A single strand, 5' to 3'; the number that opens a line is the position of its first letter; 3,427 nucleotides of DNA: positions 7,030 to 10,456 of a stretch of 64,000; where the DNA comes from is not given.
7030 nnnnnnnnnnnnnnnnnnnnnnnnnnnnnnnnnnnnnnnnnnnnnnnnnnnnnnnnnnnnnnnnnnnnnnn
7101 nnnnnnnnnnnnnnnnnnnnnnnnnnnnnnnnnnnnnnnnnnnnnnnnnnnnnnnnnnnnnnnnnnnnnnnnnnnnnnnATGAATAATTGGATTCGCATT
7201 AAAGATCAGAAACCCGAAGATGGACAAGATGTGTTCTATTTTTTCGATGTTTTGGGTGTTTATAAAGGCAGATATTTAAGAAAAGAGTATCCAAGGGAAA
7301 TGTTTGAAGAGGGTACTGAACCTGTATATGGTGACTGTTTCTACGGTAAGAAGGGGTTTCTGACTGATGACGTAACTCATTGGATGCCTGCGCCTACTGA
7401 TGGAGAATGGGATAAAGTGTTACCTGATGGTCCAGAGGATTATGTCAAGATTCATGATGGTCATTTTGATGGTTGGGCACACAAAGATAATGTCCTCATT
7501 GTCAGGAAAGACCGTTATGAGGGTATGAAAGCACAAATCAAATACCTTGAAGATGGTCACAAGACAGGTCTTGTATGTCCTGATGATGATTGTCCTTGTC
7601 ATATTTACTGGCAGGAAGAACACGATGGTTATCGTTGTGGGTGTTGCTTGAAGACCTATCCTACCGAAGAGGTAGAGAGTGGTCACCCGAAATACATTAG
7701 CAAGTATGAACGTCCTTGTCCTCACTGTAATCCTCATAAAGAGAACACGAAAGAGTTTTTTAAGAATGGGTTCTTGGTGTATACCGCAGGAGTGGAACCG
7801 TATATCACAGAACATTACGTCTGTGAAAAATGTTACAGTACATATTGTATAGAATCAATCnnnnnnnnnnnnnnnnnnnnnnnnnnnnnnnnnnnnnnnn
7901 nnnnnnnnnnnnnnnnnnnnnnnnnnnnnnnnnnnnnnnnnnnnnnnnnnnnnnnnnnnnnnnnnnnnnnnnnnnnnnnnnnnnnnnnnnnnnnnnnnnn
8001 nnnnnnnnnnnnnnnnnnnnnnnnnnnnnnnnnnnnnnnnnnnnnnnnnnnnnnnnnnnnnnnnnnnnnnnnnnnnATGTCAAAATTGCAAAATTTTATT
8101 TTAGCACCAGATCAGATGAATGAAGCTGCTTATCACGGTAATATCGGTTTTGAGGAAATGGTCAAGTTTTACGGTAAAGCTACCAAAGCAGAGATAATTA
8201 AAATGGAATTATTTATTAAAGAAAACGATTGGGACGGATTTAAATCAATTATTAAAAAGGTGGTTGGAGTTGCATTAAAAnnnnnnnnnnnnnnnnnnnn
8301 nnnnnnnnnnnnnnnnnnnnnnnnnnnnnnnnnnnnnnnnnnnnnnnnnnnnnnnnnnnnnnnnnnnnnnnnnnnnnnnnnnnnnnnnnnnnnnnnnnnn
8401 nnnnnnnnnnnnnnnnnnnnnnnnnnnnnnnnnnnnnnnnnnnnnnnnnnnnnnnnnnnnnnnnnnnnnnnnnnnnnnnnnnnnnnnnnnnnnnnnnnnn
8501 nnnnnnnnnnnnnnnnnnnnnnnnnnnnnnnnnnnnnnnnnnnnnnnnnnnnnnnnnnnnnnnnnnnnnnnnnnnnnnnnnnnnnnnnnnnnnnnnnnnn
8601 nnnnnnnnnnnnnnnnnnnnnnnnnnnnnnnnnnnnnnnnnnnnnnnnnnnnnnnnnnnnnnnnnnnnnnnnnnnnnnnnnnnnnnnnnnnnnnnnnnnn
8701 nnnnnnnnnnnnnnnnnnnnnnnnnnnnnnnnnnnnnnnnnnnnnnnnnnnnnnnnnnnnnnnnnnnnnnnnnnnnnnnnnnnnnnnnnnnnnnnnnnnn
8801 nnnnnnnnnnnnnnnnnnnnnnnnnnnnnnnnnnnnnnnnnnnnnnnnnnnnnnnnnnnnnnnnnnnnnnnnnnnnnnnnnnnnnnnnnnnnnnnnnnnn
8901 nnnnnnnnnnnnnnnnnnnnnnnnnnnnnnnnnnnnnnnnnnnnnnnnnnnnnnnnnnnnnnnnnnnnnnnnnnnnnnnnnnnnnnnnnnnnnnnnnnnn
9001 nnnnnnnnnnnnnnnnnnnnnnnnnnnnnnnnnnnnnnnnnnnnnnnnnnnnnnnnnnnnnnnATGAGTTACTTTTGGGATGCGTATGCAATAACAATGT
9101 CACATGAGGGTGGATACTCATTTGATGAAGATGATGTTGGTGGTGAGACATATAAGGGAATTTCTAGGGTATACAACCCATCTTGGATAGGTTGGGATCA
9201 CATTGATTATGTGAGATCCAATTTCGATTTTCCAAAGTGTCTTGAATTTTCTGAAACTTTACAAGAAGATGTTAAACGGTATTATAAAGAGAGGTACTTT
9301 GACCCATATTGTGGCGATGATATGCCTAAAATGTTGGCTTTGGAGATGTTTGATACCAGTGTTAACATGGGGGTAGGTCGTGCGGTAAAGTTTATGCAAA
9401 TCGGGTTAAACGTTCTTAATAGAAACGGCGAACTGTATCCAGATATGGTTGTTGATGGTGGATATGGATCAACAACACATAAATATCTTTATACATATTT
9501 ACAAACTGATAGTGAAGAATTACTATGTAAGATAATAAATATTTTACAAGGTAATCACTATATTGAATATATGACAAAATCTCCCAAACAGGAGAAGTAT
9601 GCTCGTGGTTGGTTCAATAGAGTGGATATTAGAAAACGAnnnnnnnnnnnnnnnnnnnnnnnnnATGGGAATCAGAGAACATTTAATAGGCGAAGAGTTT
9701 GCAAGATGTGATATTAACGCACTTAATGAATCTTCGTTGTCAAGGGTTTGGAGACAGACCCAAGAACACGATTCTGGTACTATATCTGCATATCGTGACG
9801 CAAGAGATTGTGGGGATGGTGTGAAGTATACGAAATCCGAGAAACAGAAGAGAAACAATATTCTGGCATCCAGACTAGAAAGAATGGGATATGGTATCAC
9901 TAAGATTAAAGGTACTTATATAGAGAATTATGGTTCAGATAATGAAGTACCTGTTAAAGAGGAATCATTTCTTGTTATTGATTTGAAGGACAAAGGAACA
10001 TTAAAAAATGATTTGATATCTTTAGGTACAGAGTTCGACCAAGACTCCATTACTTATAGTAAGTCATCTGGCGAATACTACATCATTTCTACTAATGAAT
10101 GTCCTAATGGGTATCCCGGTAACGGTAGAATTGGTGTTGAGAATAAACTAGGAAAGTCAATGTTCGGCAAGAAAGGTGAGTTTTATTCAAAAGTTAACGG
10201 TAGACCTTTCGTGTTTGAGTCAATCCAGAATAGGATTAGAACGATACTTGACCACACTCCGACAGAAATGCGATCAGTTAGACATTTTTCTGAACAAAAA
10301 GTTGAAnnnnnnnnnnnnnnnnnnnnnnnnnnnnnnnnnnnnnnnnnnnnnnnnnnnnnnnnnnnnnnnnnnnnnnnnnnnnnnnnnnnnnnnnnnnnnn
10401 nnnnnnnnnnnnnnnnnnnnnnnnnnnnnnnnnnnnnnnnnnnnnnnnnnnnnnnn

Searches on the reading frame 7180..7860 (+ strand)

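Call 3: search_protein_families(library=pfam, proteins=[window:7180-7860:+], max_evalue=1)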
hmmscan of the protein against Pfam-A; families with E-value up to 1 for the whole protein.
window:7180-7860:+ (227 aa): 1 family
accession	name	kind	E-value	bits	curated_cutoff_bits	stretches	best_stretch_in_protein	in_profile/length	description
PF04448.17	DUF551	-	1.1e-06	29.8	22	1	4-72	2-64/68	Protein of unknown function (DUF551)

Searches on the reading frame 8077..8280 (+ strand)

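Call 3: search_protein_families(library=pfam, proteins=[window:8077-8280:+], max_evalue=1)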
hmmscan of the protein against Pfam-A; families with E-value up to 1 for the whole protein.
window:8077-8280:+ (68 aa): 1 family
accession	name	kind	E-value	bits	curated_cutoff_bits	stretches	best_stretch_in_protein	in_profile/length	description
PF16545.11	CCM2_C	-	0.18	12.4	27.3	1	26-62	50-86/100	Cerebral cavernous malformation protein, harmonin-homology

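Call 106: search_protein_families(library=phrogs, proteins=[window:8077-8280:+], max_evalue=0.01)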
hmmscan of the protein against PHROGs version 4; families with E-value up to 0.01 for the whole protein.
window:8077-8280:+ (68 aa): 0 families

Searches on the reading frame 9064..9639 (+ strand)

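Call 3: search_protein_families(library=pfam, proteins=[window:9064-9639:+], max_evalue=1)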
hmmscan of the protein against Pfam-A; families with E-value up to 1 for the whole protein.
window:9064-9639:+ (192 aa): 2 families
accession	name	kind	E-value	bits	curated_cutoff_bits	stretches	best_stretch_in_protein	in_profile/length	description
PF05838.17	Glyco_hydro_108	-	6.3e-21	75.1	21.2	1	10-103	3-85/85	Glycosyl hydrolase 108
PF09374.15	PG_binding_3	-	1.2e-10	41.9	24.6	1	107-186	2-74/76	Predicted Peptidoglycan domain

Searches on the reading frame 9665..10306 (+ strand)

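Call 3: search_protein_families(library=pfam, proteins=[window:9665-10306:+], max_evalue=1)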
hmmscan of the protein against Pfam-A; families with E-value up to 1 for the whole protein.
window:9665-10306:+ (214 aa): 3 families
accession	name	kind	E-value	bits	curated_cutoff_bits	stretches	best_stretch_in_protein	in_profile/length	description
PF23780.1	S-AdoMet_lyase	-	3.3e-09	37.2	28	1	55-157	10-105/133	S-Adenosylmethionine lyase family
PF11697.13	DUF3293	-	0.00095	20.2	25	1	54-129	10-73/73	Protein of unknown function (DUF3293)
PF24654.2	CEP76_N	-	0.18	12.6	27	0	186-212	14-42/60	CEP76 N-terminal domain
